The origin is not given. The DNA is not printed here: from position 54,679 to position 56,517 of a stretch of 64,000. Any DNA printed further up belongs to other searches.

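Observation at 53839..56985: sipW-tasA-like operon with a SipW signal peptidase fused to two lamin-tail domains and two TasA/camelysin-family proteins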

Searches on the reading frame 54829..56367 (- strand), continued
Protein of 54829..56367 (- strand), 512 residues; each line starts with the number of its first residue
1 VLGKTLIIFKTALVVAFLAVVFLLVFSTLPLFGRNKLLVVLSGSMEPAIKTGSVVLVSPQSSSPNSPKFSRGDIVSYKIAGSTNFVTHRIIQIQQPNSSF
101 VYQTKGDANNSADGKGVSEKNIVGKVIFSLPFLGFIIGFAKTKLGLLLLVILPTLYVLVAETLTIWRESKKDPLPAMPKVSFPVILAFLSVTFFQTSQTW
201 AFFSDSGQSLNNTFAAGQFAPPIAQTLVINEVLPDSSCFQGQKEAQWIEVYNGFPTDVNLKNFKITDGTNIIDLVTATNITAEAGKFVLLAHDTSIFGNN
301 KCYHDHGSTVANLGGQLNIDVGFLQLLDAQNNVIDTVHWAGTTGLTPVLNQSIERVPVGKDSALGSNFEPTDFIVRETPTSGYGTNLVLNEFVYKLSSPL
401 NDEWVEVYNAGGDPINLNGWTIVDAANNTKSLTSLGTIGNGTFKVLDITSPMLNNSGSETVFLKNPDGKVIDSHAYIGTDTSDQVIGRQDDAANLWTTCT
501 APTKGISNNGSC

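Call 13: find_encoding_contigs(protein=P0003, flank=6000, max_places=2)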
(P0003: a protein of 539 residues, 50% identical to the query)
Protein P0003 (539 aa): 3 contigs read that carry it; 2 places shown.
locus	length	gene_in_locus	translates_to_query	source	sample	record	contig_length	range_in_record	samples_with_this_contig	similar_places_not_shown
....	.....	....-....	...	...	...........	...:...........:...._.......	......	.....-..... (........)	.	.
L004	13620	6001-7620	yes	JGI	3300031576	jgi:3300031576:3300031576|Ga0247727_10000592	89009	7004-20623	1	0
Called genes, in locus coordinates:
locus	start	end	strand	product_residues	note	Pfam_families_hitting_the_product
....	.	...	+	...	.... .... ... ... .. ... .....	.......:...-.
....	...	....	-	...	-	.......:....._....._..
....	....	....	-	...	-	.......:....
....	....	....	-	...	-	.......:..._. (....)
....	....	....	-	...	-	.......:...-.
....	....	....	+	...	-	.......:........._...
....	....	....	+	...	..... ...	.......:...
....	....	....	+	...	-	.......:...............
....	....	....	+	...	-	-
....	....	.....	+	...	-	-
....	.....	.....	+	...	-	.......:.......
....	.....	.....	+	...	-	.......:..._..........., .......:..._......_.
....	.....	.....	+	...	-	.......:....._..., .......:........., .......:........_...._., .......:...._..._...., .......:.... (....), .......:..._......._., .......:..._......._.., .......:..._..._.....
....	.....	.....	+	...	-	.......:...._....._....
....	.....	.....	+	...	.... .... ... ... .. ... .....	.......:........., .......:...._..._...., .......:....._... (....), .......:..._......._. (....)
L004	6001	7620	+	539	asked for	PF00932:LTD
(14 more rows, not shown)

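Call 41: find_related_loci(query=A3, collection=genome_contigs, flank=6000)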
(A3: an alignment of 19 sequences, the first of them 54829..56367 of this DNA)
Query A3 (512 aa) in genome_contigs; peptide patterns used: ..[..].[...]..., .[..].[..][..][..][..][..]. (x = any residue, [..] = any of these).
171 stretches matched a pattern; 14 encode a relative of the query (tblastn E <= 1e-3); 14 distinct loci.
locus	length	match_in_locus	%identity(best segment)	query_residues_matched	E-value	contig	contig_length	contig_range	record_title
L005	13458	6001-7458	45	36-512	8e-119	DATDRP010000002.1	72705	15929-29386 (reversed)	MAG TPA_asm: Patescibacteria group bacterium isolate SMAG_U7980 k141_2645234, whole genome shotgun sequence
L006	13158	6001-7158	45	36-391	1e-87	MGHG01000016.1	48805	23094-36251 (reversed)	MAG: Candidatus Woesebacteria bacterium RIFCSPLOWO2_01_FULL_39_23 rifcsplowo2_01_scaffold_702, whole genome shotgun sequ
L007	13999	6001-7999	40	25-426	1e-76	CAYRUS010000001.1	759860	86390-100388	MAG TPA_asm: uncultured Gammaproteobacteria bacterium isolate SRP144015_co1_9 genome assembly, contig: NODE_2_length_759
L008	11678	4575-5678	43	36-382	5e-75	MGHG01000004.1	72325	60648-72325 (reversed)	MAG: Candidatus Woesebacteria bacterium RIFCSPLOWO2_01_FULL_39_23 rifcsplowo2_01_scaffold_284, whole genome shotgun sequ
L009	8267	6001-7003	52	22-382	1e-61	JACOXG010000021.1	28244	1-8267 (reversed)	MAG: Candidatus Daviesbacteria bacterium isolate NC_groundwater_147_Ag_S-0.1um_38_19 S4_GD2017_2_S1_scaffold_3105, whole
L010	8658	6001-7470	50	2-382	9e-55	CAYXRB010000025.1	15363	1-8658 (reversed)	MAG TPA_asm: uncultured Pseudomonadales bacterium isolate SRP239243_co2_211 genome assembly, contig: NODE_6382_length_15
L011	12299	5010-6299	29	8-376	4e-33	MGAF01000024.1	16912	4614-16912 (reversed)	MAG: Candidatus Roizmanbacteria bacterium RIFCSPLOWO2_01_FULL_35_13 rifcsplowo2_01_scaffold_30000, whole genome shotgun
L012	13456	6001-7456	38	2-392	8e-28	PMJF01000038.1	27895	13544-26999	MAG: Candidatus Moraniibacteriota bacterium isolate fen_1326 73.20120600_E3D.118_contig_14256, whole genome shotgun sequ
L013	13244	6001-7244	46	8-384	2e-62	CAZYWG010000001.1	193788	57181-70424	MAG TPA_asm: uncultured Gammaproteobacteria bacterium isolate SRP200132_co1_187 genome assembly, contig: NODE_53_length_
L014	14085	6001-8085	29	221-502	8e-13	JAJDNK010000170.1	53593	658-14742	MAG: bacterium BMS3Abin03 isolate ALJrbin.30 k141_9198709, whole genome shotgun sequence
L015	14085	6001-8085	30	163-476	2e-11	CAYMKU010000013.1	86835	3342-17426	MAG TPA_asm: uncultured Ignavibacteriaceae bacterium isolate SRP173033_co3_15 genome assembly, contig: NODE_188_length_8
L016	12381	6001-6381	27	402-511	4e-6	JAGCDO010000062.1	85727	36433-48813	MAG: Prevotella sp. isolate RGIG9694 Yak_Omasum-2__c842402, whole genome shotgun sequence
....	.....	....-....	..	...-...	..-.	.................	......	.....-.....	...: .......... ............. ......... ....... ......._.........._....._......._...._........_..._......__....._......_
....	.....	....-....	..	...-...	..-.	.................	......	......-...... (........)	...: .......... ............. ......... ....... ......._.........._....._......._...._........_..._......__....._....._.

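Call 46: predict_structure(alignment_id=A2)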
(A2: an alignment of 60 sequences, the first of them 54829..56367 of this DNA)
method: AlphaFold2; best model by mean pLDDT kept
length: 512 residues; sequences in the alignment: 60
mean_pLDDT: 87.0   pTM: 0.60
mean pLDDT of the five models: 87.0, 86.5, 85.6, 85.3, 85.0
residues with pLDDT >= 90: 311; 70-90: 140; 50-70: 39; < 50: 22
segments of 3 or more residues with pLDDT < 50: 198-219
pLDDT, mean of each block of 10 residues (from residue 1): 76 85 77 82 74 91 91 94 92 95 88 93 94 85 83 82 80 56 64 54 35 41 85 97 96 96 97 93 97 95 96 95 97 97 96 96 95 97 95 82 94 95 96 97 94 88 97 91 86 92 91 84
secondary structure, 60 per line:
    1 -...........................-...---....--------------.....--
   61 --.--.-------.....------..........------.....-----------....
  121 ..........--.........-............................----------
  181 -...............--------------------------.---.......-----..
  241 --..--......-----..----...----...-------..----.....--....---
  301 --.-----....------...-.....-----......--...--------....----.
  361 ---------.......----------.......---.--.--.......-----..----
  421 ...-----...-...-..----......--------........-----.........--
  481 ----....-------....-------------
elements in order: H2-28 E36-39 E54-58 E74-78 E85-94 E101-105 E122-130 H133-141 H143-170 H182-196 E227-233 E247-252 E264-266 E271-273 E287-291 E309-312 E323-327 E333-338 E352-355 E373-376 E387-393 E403-409 E421-423 E429-431 E443-448 E457-464 E470-478 E485-488 E496-499

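Call 60: search_solved_structures(query=window:54829-56367:-, max_evalue=1)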
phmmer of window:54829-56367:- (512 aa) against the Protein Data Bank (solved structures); distinct sequences matched with E-value up to 1: 5.
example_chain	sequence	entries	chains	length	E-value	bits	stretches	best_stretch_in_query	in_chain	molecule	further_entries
7p2q_A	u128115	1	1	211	6e-10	41.6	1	21-152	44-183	Signal peptidase complex catalytic subunit SEC11C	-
7p2p_A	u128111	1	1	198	6.7e-09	38.2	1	32-149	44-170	Signal peptidase complex catalytic subunit SEC11A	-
9rjb_A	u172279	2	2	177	1.3e-08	37.2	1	31-148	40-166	Signal peptidase complex catalytic subunit SEC11A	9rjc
7tbl_d1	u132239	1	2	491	0.58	12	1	210-270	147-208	ELYS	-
4i0o_A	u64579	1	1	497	0.59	12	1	210-270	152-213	Protein ELYS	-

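Call 61: fold_search(model_id=the predicted structure, library=pdb)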
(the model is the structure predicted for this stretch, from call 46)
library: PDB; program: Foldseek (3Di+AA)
matches with E <= 10: 1220; with E <= 0.001: 0
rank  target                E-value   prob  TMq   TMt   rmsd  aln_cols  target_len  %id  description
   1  2yn3_D                4.3e-03  0.51  0.13  0.25  16.4       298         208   12  Structural insight into the giant calcium-binding adhesin SiiE: implications for the adhesion of Salmonella enterica t (released 2013-04-03)
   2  9fyn                  6.0e-03  0.57  0.15  0.11  17.0       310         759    9  Lacto-N-biosidase from Trueperella pyogenes (released 2024-10-09)
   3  3umn_B                7.5e-03  1.00  0.15  0.61   6.5       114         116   12  Crystal Structure of Lamin-B1 (released 2011-11-30)
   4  3jt0_A                7.9e-03  1.00  0.17  0.68   3.9       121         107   12  Crystal Structure of the C-terminal fragment (426-558) Lamin-B1 from Homo sapiens, Northeast Structural Genomics Conso (released 2009-09-22)
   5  3umn_A                1.1e-02  1.00  0.15  0.58   5.6       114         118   13  Crystal Structure of Lamin-B1 (released 2011-11-30)
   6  7crg_A                1.3e-02  1.00  0.13  0.45   6.8       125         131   11  Beta-strand-mediated dimeric formation of the extended Ig-like domains of human lamin A/C (released 2021-08-25)
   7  6rpr_B                1.4e-02  1.00  0.14  0.53   5.9       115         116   11  LEM domain of Emerin mutant T43I in complex with BAF dimer and the Igfold of the lamin A/C (released 2020-03-04)
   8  1l9m_A                1.4e-02  0.60  0.15  0.12  16.7       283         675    8  Three-dimensional structure of the human transglutaminase 3 enzyme: binding of calcium ions change structure for activ (released 2002-05-29)
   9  6pbk_A                1.6e-02  1.00  0.15  0.53   4.5       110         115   15  Archaellum periplasmic stator protein complex FlaF and FlaG from Sulfolobus acidocaldarius (released 2019-11-20)
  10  5c70_A                1.6e-02  0.20  0.14  0.12  17.0       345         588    9  The structure of Aspergillus oryzae beta-glucuronidase (released 2016-06-15)
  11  6ghd_F                1.7e-02  0.99  0.14  0.50   5.4       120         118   14  Structural analysis of the ternary complex between lamin A/C, BAF and emerin identifies an interface disrupted in auto (released 2018-08-08)
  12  2x09_A                2.0e-02  0.33  0.12  0.08  18.5       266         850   12  Inhibition of the exo-beta-D-glucosaminidase CsxA by a glucosamine- configured castanospermine and an amino-australine (released 2010-02-09)
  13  6ghd_B                2.6e-02  1.00  0.14  0.54   5.6       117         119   12  Structural analysis of the ternary complex between lamin A/C, BAF and emerin identifies an interface disrupted in auto (released 2018-08-08)
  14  1ifr                  2.6e-02  0.99  0.15  0.53   5.5       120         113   13  Structure of Lamin A/C Globular Domain (released 2002-07-17)
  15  2x05_A                2.7e-02  0.30  0.12  0.08  18.5       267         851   12  Inhibition of the exo-beta-D-glucosaminidase CsxA by a glucosamine- configured castanospermine and an amino-australine (released 2009-12-15)
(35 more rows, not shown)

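Call 65: list_cluster_members(proteins=[P0001, P0121, P0144])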
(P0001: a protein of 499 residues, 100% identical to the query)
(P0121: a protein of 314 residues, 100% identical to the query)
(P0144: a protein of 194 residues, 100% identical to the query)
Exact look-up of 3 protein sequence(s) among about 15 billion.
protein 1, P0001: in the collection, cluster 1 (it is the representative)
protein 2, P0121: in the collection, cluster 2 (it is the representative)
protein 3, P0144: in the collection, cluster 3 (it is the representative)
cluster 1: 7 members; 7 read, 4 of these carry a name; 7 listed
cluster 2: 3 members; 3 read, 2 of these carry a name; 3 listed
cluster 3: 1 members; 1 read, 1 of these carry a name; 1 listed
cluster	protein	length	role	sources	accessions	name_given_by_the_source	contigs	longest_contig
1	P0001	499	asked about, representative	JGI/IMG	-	-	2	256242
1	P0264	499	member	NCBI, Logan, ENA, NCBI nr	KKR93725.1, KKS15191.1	MAG: Peptidase S26B, signal peptidase [Candidatus Daviesbacteria bacterium ...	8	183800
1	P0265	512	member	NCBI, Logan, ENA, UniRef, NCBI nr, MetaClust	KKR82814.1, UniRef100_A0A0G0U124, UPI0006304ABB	MAG: Peptidase S26B, signal peptidase [Candidatus Daviesbacteria bacterium ... | Signal peptidase I n=1 Tax=Candidatus Daviesbacteria bacterium GW2011_GWA2_40_9 ... | status=active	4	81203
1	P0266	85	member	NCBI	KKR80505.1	MAG: hypothetical protein UU26_C0015G0001, partial [Candidatus Daviesbacteria bacterium ...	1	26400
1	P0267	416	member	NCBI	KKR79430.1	MAG: Type I signal peptidase, partial [Candidatus Daviesbacteria bacterium ...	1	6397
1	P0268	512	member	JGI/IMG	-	-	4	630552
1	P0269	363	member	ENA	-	-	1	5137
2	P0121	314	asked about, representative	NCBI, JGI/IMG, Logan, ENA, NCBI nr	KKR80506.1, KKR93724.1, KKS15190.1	MAG: hypothetical protein UU73_C0002G0064 [Candidatus Daviesbacteria bacterium ... | MAG: hypothetical protein UU26_C0015G0002 [Candidatus Daviesbacteria bacterium ...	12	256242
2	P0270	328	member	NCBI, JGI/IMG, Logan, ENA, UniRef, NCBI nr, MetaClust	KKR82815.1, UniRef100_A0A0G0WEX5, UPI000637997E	MAG: hypothetical protein UU29_C0009G0086 [Candidatus Daviesbacteria bacterium ... | Uncharacterized protein n=1 Tax=Candidatus Daviesbacteria bacterium GW2011_GWA2_40_9 ... | status=active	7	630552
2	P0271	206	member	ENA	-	-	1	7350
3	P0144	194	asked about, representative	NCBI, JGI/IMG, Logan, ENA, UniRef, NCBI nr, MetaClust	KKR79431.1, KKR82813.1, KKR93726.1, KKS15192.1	MAG: hypothetical protein UU73_C0002G0066 [Candidatus Daviesbacteria bacterium ... | Uncharacterized protein n=1 Tax=Candidatus Daviesbacteria bacterium GW2011_GWA2_40_9 ... | MAG: seg [Candidatus Daviesbacteria bacterium GW2011_GWC1_40_9]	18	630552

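Call 70: search_protein_representatives(protein=window:54829-56367:-)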
Query: 512 residues. Proteins with E-value up to 0.001 (for the whole library): 24267; up to 1e-10: 7239; up to 1e-30: 192. The best 150 are listed.
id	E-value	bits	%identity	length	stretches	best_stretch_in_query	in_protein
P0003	1.4e-145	502.3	52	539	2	161-512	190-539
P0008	1.0e-116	407.1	48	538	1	36-512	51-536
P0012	4.0e-108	378.7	59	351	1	186-512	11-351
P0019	8.8e-91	321.5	48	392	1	13-382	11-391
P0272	3.9e-90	319.3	52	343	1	184-512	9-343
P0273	2.5e-87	310.1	45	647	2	222-512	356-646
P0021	6.9e-85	302.1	48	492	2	150-382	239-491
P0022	2.0e-84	300.5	52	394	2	187-382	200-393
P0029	9.5e-81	288.4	48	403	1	10-382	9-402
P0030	1.2e-80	288.1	50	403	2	168-382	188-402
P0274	1.8e-80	287.5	42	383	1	10-382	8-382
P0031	3.5e-80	286.5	52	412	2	171-382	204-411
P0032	1.9e-79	284.1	52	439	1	38-382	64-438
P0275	1.4e-78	281.3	47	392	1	12-382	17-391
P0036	3.8e-78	279.8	54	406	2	189-382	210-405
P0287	4.2e-56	207.1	41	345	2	13-217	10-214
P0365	1.1e-35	139.8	36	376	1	8-223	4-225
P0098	9.6e-34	133.4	39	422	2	22-181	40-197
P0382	2.7e-33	131.9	36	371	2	36-172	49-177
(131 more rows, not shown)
